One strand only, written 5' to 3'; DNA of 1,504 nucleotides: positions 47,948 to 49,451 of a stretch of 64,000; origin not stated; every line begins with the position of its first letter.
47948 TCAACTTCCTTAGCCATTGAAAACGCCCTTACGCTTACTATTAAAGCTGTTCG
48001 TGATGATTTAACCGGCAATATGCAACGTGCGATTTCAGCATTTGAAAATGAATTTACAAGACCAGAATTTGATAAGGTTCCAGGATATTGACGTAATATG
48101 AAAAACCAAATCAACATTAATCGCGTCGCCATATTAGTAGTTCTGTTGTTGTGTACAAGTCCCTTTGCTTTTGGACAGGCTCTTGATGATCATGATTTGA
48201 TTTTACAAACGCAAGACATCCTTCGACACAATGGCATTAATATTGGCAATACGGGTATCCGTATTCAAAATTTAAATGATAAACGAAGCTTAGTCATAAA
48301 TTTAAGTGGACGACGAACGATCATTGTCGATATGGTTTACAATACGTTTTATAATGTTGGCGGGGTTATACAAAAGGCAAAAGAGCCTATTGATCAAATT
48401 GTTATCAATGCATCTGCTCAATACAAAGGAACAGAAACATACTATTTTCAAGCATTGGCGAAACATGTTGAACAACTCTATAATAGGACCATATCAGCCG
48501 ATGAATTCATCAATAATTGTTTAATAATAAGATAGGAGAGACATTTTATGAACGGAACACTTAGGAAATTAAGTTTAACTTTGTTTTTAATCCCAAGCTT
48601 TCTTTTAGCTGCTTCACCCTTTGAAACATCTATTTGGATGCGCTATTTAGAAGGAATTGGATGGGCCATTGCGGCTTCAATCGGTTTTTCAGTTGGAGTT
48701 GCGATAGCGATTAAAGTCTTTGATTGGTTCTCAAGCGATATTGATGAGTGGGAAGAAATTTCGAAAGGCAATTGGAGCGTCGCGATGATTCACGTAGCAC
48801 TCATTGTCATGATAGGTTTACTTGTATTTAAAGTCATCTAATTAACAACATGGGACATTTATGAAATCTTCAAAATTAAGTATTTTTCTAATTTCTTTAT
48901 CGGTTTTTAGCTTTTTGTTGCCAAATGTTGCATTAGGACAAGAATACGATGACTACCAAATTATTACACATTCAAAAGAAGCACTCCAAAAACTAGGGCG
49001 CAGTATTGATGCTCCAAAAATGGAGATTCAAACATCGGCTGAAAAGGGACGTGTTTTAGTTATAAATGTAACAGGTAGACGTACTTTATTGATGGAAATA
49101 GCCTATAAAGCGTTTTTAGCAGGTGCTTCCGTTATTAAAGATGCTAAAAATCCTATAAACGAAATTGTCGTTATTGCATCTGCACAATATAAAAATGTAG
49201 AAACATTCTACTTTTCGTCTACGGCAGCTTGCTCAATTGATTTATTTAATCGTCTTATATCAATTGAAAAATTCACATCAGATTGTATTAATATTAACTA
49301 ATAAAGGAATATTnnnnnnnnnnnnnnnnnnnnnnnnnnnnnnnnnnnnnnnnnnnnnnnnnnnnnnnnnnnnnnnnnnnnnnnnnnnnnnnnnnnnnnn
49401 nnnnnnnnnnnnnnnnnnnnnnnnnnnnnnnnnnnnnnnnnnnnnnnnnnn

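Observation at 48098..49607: Tandemly duplicated two-gene cassette next to a tRNA: a diverging secreted protein paired with a highly conserved DUF350-like membrane protein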

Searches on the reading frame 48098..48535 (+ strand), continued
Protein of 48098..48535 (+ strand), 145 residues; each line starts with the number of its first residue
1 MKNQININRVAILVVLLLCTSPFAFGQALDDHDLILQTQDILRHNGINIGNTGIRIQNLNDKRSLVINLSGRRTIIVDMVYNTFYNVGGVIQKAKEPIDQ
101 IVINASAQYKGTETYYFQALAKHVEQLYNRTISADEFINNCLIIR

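Call 60: search_protein_families(library=padloc, proteins=[window:48098-48535:+], max_evalue=0.1)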
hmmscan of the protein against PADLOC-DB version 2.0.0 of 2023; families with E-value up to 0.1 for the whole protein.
window:48098-48535:+ (145 aa): 0 families

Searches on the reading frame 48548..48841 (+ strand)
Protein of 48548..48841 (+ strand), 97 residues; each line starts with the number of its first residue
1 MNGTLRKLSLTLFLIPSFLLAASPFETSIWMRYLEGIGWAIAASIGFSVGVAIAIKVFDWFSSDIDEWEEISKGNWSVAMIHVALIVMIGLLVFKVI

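Call 3: search_protein_families(library=pfam, proteins=[window:48548-48841:+], max_evalue=1)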
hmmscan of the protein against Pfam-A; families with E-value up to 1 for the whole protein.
window:48548-48841:+ (97 aa): 1 family
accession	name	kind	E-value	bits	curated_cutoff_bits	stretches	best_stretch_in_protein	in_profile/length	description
PF03994.20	DUF350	-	2.2e-05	24.9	26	1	33-95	71-131/133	Domain of Unknown Function (DUF350)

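Call 31: search_protein_families(library=ncbifam, proteins=[window:48548-48841:+], max_evalue=1)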
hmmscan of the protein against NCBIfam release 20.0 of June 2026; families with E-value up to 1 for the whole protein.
window:48548-48841:+ (97 aa): 4 families
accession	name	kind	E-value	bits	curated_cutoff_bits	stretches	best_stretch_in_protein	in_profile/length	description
NF003243.0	PRK04201.1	equivalog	0.028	13.7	252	1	41-95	37-89/266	zinc transporter ZupT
NF033740.0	MarP_fam_protase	equivalog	0.032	13.3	250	1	33-94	17-74/390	MarP family serine protease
NF041044.1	GIVxVP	domain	0.073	13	35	1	11-46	9-44/57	GIVxVP protein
NF041560.1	T6SS_Burk_ExIF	subfamily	0.21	11.3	90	1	28-93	120-184/234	putative type VI secretion system effector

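Call 60: search_protein_families(library=padloc, proteins=[window:48548-48841:+], max_evalue=0.1)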
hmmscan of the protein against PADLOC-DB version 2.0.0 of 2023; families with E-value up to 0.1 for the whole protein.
window:48548-48841:+ (97 aa): 0 families

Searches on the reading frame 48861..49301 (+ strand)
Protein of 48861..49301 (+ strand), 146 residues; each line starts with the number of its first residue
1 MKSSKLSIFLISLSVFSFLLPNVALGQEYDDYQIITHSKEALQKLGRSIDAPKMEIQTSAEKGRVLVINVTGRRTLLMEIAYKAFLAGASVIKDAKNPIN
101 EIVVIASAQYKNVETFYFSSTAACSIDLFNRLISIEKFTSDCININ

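Call 3: search_protein_families(library=pfam, proteins=[window:48861-49301:+], max_evalue=1)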
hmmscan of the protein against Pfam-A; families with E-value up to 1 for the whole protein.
window:48861-49301:+ (146 aa): 1 family
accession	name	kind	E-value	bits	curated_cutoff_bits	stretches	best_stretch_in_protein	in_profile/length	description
PF20205.3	DUF6567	-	0.038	14.3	27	1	56-125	50-115/123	Family of unknown function (DUF6567)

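Call 31: search_protein_families(library=ncbifam, proteins=[window:48861-49301:+], max_evalue=1)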
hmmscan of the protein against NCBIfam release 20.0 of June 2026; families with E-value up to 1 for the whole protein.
window:48861-49301:+ (146 aa): 0 families

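Call 60: search_protein_families(library=padloc, proteins=[window:48861-49301:+], max_evalue=0.1)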
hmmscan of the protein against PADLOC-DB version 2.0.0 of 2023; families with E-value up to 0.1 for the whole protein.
window:48861-49301:+ (146 aa): 0 families
